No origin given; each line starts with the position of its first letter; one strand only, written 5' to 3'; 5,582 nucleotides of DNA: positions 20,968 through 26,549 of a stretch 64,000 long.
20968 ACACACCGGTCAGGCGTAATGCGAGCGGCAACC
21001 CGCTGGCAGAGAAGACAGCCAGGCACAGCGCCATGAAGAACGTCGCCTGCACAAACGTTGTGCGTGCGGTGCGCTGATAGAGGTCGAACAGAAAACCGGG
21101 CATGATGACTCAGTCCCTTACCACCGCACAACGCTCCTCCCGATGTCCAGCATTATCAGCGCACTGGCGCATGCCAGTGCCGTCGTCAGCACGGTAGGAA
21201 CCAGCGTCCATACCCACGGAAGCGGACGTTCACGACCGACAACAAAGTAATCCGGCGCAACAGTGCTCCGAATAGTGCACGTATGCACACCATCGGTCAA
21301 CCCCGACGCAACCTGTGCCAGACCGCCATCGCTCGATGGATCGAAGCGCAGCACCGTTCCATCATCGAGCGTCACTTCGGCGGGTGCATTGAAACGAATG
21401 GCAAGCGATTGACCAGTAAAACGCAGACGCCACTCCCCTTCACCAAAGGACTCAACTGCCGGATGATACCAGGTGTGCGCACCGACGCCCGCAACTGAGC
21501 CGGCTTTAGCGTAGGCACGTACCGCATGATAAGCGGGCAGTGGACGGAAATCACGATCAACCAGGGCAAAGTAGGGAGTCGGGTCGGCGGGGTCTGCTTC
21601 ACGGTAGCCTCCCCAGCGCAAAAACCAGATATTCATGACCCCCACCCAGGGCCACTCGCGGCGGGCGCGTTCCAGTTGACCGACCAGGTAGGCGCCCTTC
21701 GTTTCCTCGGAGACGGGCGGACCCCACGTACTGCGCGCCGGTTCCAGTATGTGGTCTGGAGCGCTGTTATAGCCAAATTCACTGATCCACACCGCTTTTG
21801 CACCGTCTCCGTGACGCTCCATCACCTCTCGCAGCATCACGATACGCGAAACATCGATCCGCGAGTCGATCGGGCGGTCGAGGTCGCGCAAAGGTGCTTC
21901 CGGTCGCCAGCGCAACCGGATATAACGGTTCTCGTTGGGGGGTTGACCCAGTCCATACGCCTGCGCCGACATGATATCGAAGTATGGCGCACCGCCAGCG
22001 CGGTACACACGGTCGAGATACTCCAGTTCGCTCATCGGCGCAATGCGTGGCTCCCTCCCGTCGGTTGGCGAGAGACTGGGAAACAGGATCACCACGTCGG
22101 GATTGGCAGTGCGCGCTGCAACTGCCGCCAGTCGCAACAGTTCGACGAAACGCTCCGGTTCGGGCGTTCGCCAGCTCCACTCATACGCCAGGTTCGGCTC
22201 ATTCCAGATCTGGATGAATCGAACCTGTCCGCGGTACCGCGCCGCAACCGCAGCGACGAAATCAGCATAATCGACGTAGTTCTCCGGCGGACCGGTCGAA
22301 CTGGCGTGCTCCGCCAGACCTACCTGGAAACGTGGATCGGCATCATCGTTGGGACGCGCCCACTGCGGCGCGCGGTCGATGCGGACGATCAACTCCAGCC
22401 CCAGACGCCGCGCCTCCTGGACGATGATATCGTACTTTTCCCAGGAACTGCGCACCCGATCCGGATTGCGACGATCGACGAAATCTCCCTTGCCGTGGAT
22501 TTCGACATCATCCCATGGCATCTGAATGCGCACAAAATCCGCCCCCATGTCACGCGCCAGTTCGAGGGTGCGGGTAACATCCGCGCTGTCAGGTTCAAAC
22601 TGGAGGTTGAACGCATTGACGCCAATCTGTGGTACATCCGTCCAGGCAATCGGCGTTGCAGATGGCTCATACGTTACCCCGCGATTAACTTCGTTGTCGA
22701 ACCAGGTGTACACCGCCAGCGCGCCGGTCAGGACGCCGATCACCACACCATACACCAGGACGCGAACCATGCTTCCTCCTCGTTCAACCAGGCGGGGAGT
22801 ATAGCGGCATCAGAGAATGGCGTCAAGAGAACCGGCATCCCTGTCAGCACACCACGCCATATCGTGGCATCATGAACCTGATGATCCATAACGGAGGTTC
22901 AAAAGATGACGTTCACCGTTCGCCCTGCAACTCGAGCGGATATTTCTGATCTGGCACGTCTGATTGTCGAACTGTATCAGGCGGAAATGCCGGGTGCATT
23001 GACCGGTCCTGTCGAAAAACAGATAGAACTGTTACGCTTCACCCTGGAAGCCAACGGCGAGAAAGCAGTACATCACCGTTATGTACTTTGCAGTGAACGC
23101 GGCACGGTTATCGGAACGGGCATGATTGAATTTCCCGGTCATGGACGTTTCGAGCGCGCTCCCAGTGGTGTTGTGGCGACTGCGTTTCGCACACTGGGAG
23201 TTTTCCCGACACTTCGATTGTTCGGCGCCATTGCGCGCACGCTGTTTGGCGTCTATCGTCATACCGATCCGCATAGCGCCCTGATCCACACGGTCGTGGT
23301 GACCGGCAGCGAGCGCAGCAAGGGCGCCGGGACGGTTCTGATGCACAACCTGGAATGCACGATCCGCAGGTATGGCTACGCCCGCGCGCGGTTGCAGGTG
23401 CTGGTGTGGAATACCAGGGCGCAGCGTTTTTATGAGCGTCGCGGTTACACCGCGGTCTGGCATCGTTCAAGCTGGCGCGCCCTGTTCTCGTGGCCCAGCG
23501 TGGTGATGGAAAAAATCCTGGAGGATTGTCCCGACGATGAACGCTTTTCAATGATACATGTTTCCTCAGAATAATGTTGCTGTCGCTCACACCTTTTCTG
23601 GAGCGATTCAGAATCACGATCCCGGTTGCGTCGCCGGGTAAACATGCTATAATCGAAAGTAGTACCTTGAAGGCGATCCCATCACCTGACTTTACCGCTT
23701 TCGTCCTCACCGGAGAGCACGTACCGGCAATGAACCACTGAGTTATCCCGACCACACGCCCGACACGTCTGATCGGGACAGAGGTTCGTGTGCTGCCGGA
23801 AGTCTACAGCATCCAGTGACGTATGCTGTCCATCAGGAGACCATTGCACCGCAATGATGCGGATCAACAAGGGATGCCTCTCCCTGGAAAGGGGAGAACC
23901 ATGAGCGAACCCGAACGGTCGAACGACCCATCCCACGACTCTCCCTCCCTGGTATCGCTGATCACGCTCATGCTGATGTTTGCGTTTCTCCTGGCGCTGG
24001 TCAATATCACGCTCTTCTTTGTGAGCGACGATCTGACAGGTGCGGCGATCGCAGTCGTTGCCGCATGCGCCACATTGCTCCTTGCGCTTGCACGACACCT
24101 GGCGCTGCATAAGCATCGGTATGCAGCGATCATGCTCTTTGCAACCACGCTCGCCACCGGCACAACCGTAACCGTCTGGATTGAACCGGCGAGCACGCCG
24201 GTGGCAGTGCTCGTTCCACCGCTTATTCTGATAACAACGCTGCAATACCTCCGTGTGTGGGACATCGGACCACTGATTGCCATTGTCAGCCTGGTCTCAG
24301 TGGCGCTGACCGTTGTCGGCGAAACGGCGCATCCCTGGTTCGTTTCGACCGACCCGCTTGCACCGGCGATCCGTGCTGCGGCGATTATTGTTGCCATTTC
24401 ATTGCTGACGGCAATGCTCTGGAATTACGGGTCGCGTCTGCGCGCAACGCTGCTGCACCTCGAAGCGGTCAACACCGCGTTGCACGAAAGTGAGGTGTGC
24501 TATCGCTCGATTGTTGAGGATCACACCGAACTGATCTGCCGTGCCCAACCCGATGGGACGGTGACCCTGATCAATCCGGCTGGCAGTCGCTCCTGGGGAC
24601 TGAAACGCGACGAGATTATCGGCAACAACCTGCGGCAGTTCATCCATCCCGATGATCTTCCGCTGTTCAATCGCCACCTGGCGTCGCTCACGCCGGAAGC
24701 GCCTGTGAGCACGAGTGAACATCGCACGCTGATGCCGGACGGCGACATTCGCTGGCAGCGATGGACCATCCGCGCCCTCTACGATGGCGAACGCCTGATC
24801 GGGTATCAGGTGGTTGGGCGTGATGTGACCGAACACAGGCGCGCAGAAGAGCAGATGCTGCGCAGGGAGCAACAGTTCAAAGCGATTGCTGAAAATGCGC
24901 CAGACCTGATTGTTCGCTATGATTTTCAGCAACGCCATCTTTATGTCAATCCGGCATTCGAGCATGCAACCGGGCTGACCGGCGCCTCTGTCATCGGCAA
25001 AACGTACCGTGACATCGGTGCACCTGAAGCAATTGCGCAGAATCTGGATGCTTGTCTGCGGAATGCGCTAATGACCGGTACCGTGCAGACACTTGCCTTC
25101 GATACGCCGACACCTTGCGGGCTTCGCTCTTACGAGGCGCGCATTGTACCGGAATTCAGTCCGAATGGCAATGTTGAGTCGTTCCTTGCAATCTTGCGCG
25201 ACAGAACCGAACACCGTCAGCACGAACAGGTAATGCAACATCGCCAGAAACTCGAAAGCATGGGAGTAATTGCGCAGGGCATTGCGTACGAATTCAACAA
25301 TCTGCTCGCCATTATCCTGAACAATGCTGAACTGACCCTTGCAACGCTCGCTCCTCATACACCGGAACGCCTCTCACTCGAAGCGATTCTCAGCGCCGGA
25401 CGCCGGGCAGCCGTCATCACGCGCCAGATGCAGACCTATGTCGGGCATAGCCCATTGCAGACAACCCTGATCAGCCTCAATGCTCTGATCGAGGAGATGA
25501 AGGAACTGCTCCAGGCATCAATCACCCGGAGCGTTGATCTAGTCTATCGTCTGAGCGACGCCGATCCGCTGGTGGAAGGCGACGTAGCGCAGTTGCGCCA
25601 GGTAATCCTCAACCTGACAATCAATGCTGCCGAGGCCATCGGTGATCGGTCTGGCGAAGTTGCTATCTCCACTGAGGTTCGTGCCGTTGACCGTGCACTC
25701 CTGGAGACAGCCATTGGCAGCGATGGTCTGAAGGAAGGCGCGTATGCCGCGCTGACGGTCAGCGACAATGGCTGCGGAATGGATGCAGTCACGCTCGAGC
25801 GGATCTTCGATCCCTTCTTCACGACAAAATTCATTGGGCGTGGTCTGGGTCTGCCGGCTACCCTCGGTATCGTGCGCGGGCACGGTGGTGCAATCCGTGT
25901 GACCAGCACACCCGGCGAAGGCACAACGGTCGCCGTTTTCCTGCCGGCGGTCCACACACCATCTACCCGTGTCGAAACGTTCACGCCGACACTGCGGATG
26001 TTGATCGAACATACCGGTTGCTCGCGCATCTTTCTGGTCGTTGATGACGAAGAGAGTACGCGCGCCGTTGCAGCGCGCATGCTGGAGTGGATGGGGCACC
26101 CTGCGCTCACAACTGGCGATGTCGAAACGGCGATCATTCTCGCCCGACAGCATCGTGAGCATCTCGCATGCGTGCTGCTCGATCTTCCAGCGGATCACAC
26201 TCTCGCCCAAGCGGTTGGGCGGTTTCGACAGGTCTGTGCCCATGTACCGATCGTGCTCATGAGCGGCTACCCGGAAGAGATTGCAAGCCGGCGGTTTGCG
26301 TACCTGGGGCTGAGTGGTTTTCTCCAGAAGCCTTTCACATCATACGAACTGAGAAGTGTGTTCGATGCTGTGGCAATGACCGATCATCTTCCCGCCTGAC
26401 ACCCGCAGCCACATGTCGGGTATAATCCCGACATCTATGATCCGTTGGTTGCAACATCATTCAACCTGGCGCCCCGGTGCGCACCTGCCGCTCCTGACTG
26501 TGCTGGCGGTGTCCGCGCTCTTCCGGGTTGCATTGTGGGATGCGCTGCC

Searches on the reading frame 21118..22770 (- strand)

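Call 46: search_protein_families(library=pfam, proteins=[window:21118-22770:-], max_evalue=0.001)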
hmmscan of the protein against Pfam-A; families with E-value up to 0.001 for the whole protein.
window:21118-22770:- (550 aa): 1 family
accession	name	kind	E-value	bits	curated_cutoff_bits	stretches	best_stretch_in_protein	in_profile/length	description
PF00150.24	Cellulase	-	7.2e-07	29.4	23.5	1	52-232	11-167/272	Cellulase (glycosyl hydrolase family 5)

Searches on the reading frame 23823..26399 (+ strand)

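Call 46: search_protein_families(library=pfam, proteins=[window:23823-26399:+], max_evalue=0.001)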
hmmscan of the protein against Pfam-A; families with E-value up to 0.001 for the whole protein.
window:23823-26399:+ (858 aa): 7 families
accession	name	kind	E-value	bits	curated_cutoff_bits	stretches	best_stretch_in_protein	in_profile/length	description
PF08448.16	PAS_4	-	1.2e-26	93.5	23.1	2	357-465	2-109/110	PAS fold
PF02518.31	HATPase_c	-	6.2e-19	68.9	26.4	1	586-709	1-109/111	Histidine kinase-, DNA gyrase B-, and HSP90-like ATPase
PF00989.32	PAS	-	5.5e-17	62.3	22.6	2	227-335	3-113/113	PAS fold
PF13426.13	PAS_9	-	1.3e-13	51.6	27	1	243-337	9-103/103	PAS domain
PF08447.18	PAS_3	-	9.8e-13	48.6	25.6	1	250-322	4-78/89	PAS fold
PF00072.30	Response_reg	-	9.6e-08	32.6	30.2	1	738-845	2-108/111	Response regulator receiver domain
PF13188.13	PAS_8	-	1.6e-07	31.4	21.8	1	351-398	2-50/65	PAS domain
